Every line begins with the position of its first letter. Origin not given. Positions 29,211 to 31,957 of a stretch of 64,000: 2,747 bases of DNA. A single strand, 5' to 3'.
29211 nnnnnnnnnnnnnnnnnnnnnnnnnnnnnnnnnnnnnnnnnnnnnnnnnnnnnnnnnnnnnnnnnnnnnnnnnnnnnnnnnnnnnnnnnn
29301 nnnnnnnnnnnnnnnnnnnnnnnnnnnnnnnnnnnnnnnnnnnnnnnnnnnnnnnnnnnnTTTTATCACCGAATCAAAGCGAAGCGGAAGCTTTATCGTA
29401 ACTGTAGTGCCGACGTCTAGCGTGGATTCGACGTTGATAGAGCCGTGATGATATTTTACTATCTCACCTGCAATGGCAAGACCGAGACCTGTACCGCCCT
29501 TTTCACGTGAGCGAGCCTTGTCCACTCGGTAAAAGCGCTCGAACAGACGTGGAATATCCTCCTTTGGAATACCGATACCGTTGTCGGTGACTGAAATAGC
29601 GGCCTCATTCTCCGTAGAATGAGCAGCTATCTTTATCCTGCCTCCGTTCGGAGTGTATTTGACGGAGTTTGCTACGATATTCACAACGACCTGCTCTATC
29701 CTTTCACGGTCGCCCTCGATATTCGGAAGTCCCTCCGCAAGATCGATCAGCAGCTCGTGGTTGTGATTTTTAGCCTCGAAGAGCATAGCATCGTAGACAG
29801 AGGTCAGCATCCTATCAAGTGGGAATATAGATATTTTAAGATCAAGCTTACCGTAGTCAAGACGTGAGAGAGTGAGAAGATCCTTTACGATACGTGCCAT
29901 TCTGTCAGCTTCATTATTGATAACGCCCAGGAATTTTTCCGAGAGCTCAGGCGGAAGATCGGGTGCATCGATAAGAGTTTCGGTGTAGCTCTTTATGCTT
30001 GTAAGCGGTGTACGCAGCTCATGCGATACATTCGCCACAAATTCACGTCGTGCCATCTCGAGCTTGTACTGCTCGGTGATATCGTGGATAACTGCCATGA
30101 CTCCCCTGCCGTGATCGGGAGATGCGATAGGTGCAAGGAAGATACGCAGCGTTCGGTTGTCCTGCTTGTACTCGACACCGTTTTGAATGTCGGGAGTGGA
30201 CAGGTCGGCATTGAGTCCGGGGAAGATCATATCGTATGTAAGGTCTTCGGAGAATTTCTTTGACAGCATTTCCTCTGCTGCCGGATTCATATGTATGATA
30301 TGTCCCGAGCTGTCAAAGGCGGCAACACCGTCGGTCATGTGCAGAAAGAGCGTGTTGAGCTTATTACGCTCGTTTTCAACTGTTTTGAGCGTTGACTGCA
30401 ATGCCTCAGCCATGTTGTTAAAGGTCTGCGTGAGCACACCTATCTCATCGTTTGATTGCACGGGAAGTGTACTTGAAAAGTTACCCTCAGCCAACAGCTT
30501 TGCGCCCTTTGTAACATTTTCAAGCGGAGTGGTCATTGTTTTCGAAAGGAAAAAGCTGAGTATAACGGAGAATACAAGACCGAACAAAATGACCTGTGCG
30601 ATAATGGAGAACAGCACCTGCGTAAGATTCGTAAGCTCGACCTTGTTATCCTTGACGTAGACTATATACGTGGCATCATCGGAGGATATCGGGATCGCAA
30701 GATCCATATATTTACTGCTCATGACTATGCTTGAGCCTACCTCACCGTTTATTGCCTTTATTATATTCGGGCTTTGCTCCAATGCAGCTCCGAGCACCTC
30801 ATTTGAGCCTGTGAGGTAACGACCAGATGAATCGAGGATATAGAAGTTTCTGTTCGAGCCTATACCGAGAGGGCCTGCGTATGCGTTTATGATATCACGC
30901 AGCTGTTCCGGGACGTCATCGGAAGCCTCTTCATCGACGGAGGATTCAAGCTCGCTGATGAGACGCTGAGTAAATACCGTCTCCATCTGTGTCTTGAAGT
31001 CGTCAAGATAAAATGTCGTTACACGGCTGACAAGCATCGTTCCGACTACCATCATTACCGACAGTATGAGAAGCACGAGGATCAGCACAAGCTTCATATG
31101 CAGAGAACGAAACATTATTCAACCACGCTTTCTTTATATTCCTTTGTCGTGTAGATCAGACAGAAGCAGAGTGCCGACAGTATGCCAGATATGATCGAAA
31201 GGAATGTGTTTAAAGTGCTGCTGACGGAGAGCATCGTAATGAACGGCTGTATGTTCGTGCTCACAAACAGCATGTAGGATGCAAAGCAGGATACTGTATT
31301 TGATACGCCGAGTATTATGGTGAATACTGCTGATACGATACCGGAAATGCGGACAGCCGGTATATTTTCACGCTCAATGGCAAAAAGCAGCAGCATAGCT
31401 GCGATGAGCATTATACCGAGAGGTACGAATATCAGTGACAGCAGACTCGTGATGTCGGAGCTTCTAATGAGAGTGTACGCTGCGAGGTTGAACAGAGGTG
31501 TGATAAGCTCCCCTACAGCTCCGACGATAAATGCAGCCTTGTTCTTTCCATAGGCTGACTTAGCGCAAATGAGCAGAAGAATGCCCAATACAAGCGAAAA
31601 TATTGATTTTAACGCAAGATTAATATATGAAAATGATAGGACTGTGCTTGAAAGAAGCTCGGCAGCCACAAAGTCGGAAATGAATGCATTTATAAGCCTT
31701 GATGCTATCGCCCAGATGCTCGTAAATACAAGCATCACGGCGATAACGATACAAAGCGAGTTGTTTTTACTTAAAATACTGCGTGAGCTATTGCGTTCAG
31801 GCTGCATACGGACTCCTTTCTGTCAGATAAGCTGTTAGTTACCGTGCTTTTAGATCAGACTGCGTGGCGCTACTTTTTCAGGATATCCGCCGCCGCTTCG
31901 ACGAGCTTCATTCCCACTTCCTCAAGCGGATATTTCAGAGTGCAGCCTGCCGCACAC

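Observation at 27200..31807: WalK-type kinase with YycH/YycI-like partners, no response regulator, and a coupled polytopic membrane protein in the walR slot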

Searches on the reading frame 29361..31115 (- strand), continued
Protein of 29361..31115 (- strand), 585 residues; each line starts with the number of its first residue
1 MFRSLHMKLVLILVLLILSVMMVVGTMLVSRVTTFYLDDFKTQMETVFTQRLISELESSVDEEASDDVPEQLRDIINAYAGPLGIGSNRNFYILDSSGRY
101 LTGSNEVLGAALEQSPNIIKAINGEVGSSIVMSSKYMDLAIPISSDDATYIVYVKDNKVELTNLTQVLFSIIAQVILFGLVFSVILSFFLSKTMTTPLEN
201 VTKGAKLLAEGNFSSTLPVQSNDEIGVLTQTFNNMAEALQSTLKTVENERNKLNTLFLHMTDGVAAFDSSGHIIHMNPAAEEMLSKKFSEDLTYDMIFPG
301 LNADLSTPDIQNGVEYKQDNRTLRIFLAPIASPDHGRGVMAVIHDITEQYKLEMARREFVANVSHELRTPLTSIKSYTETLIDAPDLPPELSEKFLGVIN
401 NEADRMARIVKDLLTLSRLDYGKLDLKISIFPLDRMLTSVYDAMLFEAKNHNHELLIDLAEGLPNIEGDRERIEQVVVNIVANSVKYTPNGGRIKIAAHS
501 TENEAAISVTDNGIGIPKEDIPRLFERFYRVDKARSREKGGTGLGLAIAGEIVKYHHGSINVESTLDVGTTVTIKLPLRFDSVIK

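Call 72: find_encoding_contigs(protein=P0020, flank=10000, max_places=1)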
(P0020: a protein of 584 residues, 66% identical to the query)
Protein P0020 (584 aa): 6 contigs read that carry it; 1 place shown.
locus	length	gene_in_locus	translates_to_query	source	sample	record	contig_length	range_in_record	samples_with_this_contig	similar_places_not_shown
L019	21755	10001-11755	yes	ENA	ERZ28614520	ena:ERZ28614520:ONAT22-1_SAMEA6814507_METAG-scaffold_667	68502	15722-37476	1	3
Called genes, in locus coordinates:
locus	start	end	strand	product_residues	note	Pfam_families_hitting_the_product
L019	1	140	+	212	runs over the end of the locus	PF00156:Pribosyltran, PF14681:UPRTase (faint)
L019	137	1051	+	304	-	PF02729:OTCace_N, PF00185:OTCace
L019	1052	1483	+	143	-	PF01948:PyrI, PF02748:PyrI_C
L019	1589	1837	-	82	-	PF01381:HTH_3 (weak)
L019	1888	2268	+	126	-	PF12844:HTH_19, PF13560:HTH_31, PF01381:HTH_3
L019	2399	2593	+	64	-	PF01402:RHH_1 (weak)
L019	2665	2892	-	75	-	PF00550:PP-binding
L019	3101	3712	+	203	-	PF01726:LexA_DNA_bind, PF00717:Peptidase_S24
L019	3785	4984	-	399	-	PF11193:DUF2812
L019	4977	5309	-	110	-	PF03551:PadR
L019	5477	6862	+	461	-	PF13793:Pribosyltran_N, PF00156:Pribosyltran, PF14572:Pribosyl_synth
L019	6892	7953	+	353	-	PF01063:Aminotran_4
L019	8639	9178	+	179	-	PF28549:NDPSase_N, PF00293:NUDIX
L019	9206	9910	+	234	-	PF00072:Response_reg, PF00486:Trans_reg_C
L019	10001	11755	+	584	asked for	PF00672:HAMP, PF13188:PAS_8 (faint), PF00512:HisKA, PF02518:HATPase_c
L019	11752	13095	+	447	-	-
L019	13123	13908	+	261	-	-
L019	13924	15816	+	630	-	PF00005:ABC_tran, PF02463:SMC_N (faint), PF03193:RsgA_GTPase (faint), PF13175:AAA_15 (faint), PF13191:AAA_16 (faint), PF13476:AAA_23 (faint), PF12848:ABC_tran_Xtn, PF00005:ABC_tran, +5 more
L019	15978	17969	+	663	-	PF13802:Gal_mutarotas_2, PF01055:Glyco_hydro_31_2nd, PF21365:Glyco_hydro_31_3rd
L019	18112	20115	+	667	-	PF14871:GHL6, PF08532:Glyco_hydro_42M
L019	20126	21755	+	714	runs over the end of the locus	-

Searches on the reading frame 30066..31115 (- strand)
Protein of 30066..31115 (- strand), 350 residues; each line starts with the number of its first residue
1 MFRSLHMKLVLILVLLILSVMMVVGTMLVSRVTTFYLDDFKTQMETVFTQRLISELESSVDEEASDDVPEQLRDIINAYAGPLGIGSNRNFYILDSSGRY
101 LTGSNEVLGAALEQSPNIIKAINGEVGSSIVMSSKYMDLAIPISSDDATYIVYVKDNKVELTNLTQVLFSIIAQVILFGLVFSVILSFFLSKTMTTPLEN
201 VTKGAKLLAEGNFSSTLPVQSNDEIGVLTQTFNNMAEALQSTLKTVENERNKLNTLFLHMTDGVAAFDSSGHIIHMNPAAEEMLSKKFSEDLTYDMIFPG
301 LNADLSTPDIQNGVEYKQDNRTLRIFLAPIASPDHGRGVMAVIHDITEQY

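Call 21: find_related_loci(query=A4, collection=genome_contigs, flank=10000)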
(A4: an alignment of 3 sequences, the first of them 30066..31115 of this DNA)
Query A4 (350 aa) in genome_contigs; peptide patterns used: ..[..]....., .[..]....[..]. (x = any residue, [..] = any of these).
59 stretches matched a pattern; 2 encode a relative of the query (tblastn E <= 1e-3); 2 distinct loci.
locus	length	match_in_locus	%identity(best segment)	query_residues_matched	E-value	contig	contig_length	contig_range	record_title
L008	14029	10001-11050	70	1-350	2e-158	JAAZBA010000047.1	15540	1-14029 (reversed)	MAG: Clostridiales bacterium isolate AS06rmzACSIP_504 709411_AS06, whole genome shotgun sequence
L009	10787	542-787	29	164-250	5e-9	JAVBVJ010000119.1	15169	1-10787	MAG: Oscillospiraceae bacterium isolate EPI_MAG_00305 c_000001997485, whole genome shotgun sequence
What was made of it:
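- Tried and rejected: It returned only the known MAG contig and one unrelated kinase (call 21).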

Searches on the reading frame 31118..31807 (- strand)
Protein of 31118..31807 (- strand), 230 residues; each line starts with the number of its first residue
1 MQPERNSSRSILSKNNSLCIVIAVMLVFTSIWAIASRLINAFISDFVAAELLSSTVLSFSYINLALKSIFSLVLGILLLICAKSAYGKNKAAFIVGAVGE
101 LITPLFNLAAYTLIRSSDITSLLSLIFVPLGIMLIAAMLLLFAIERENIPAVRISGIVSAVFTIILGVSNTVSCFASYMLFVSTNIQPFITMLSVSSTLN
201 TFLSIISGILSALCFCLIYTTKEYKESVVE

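Call 3: search_protein_families(library=pfam, proteins=[window:31118-31807:-], max_evalue=0.1)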
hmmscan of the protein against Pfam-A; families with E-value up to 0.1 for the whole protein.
window:31118-31807:- (230 aa): 0 families

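Call 4: search_protein_families(library=ncbifam, proteins=[window:31118-31807:-], max_evalue=0.1)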
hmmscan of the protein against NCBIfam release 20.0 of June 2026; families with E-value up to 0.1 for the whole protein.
window:31118-31807:- (230 aa): 0 families

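Call 7: find_encoding_contigs(protein=window:31118-31807:-, flank=10000, max_places=6)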
Protein window:31118-31807:- (230 aa): 1 contig read that carries it; 1 place shown.
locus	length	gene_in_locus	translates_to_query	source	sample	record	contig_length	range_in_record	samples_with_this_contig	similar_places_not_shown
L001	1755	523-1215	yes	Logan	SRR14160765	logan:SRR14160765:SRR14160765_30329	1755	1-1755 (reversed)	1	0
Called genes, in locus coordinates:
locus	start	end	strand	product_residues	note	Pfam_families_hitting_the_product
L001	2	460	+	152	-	?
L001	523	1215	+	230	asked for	-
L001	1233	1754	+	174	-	?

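Call 8: find_homologous_proteins(query=window:31118-31807:-)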
Query window:31118-31807:- (230 aa): 2 proteins with E <= 0.001 among 2061 candidates.
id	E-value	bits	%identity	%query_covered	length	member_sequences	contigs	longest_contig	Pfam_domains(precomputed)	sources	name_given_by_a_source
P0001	2.1e-129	447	100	100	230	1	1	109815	-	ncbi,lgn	-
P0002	2.5e-77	278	62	100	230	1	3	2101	-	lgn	-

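Call 13: search_protein_representatives(protein=window:31118-31807:-)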
Query: 230 residues. Proteins with E-value up to 0.001 (for the whole library): 9; up to 1e-10: 4; up to 1e-30: 1. The best 9 are listed.
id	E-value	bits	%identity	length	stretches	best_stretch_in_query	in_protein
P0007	1.4e-63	231.0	59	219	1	11-228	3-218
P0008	2.2e-23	99.8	34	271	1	9-224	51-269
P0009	4.1e-23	99.0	40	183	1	48-223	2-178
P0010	1.8e-13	67.5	32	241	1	11-220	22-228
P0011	6.3e-09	52.7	31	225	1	12-222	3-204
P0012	1.2e-07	48.5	28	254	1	18-219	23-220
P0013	1.2e-06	45.3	30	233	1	13-222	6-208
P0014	7.9e-06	42.6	28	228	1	13-219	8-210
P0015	5.8e-04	36.5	27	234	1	22-220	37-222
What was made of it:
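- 31115..31807 (-): Polytopic membrane protein, 230 aa, about 6 hydrophobic segments, no known family. Its stop overlaps the kinase start (TAATG). Only 9 clusters at 50% identity were found among 1.84 billion representatives (call 13).
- The membrane-protein family has only 9 clusters (call 13).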

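Call 16: find_encoding_contigs(protein=P0010, flank=8000, max_places=3)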
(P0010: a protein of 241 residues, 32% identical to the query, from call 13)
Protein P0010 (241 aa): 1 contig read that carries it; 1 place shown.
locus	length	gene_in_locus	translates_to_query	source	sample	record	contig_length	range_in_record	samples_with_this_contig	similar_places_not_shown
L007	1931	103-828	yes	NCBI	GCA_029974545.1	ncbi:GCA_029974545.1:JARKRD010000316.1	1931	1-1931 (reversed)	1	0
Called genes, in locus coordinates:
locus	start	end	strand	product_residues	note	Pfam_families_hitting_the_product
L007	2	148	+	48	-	?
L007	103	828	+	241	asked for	-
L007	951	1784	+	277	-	-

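Call 31: find_encoding_contigs(protein=P0008, flank=10000, max_places=3)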
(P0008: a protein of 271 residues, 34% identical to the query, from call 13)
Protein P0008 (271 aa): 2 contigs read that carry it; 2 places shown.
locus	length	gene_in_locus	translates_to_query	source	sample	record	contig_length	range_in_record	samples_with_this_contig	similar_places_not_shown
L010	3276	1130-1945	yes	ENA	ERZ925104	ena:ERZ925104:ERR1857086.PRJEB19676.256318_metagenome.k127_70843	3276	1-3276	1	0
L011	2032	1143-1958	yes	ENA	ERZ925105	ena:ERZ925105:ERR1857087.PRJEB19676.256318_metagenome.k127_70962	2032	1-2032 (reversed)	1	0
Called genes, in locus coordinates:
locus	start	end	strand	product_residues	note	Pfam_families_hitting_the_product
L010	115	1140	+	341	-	PF01368:DHH, PF02272:DHHA1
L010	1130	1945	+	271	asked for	-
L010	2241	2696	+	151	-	PF01022:HTH_5, PF13404:HTH_AsnC-type, PF13412:HTH_24, PF01047:MarR (weak), PF01037:AsnC_trans_reg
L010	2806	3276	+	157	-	?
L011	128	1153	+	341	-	PF01368:DHH, PF02272:DHHA1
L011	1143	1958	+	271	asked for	-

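Call 32: find_encoding_contigs(protein=P0011, flank=10000, max_places=3)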
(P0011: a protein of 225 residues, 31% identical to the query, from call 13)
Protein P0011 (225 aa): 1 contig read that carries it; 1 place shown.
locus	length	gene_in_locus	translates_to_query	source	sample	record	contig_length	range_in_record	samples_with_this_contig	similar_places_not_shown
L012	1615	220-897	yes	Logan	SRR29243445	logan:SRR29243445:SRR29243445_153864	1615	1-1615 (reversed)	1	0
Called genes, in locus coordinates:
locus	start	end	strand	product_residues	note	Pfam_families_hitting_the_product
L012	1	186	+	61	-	?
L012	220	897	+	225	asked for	-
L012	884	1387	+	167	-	-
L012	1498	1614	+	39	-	?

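Call 35: search_protein_families(library=pfam, proteins=[L007:951-1781:+, L012:884-1384:+, L012:1-186:+, L007:2-148:+, L010:2806-3276:+], max_evalue=0.01)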
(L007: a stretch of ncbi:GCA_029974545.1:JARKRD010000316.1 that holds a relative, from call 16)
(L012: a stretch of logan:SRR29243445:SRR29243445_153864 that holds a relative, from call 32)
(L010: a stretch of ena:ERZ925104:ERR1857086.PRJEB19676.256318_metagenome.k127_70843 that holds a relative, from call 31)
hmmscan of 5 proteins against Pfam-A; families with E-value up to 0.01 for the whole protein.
L007:951-1781:+ (277 aa): 0 families

L012:884-1384:+ (167 aa): 1 family
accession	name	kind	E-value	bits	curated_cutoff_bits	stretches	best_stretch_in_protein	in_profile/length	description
PF06445.20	GyrI-like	-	0.0095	16.6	26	0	10-163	4-151/155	GyrI-like small molecule binding domain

L012:1-186:+ (61 aa): 1 family
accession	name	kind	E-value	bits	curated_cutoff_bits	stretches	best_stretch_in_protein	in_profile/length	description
PF13472.12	Lipase_GDSL_2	-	2e-05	25.6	32.9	1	2-48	129-178/178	GDSL-like Lipase/Acylhydrolase family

L007:2-148:+ (48 aa): 0 families

L010:2806-3276:+ (157 aa): 1 family
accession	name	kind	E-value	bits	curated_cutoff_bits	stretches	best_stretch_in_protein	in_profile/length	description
PF05222.21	AlaDh_PNT_N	-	1.6e-49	168.1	30.4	1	4-137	1-136/136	Alanine dehydrogenase/PNT, N-terminal domain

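Call 46: find_encoding_contigs(protein=P0013, flank=10000, max_places=3)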
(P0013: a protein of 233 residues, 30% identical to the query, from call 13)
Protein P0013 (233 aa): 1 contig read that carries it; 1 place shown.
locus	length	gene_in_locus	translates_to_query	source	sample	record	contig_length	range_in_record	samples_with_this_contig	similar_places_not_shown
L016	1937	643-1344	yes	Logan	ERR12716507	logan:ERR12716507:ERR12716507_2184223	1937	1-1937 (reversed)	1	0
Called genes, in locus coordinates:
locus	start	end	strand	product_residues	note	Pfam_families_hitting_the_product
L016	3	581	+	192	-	?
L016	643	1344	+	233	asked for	-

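Call 58: search_protein_families(library=pfam, alignment_id=A1, max_evalue=10)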
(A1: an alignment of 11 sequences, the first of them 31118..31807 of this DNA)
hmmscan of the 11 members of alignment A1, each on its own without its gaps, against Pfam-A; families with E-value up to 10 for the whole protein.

A. member 1, window:31118-31807:- (230 aa): 0 families

B. families by the number of members that match (of 11 scanned): 11 families
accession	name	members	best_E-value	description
PF04335.19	VirB8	1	0.046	VirB8 protein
PF04588.18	HIG_1_N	1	0.15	Hypoxia induced protein conserved region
PF20227.3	DUF6586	1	0.17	Family of unknown function (DUF6586)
PF24925.1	DUF7746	1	0.17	Domain of unknown function (DUF7746)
PF03918.19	CcmH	1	0.18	Cytochrome C biogenesis protein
PF19529.4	DUF6057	1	0.4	Family of unknown function (DUF6057)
PF13786.12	DUF4179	1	1.2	Domain of unknown function (DUF4179)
PF04103.21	CD20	1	2.1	CD20-like family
PF20059.4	DUF6458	1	4.1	Domain of unknown function (DUF6458)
PF09834.14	DUF2061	1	8.1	Predicted membrane protein (DUF2061)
PF09489.15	CbtB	1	9.4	Probable cobalt transporter subunit (CbtB)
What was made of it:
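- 31115..31807 (-): No Pfam or NCBIfam hit (calls 3, 4, 58).
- Closest known: SpdC. Different: The 230-aa protein has no Abi or any other family signal (calls 3, 58), and no interaction evidence exists.
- There is no similarity to Abi/CAAX or any other Pfam family (calls 3, 58).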

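Call 71: list_cluster_members(proteins=[window:31118-31807:-, window:29361-31115:-, window:28042-29361:-, window:25670-26965:-])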
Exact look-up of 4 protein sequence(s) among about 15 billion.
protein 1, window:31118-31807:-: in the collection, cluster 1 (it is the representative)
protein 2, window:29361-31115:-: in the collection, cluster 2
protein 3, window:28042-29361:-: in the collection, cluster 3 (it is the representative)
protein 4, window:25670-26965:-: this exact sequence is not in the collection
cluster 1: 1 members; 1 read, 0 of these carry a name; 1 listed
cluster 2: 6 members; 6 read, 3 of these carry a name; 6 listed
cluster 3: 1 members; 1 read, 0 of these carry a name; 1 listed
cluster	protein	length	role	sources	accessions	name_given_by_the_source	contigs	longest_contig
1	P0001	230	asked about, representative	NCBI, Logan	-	-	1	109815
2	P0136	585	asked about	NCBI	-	-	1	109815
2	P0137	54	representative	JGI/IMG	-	RNA polymerase primary sigma factor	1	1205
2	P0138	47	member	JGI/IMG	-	RNA polymerase primary sigma factor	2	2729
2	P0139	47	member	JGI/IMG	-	RNA polymerase primary sigma factor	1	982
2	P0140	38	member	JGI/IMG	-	-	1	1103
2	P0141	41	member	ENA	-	-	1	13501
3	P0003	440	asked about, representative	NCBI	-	-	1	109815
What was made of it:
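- Tried and rejected: The cluster look-up gave no organism name (call 71).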
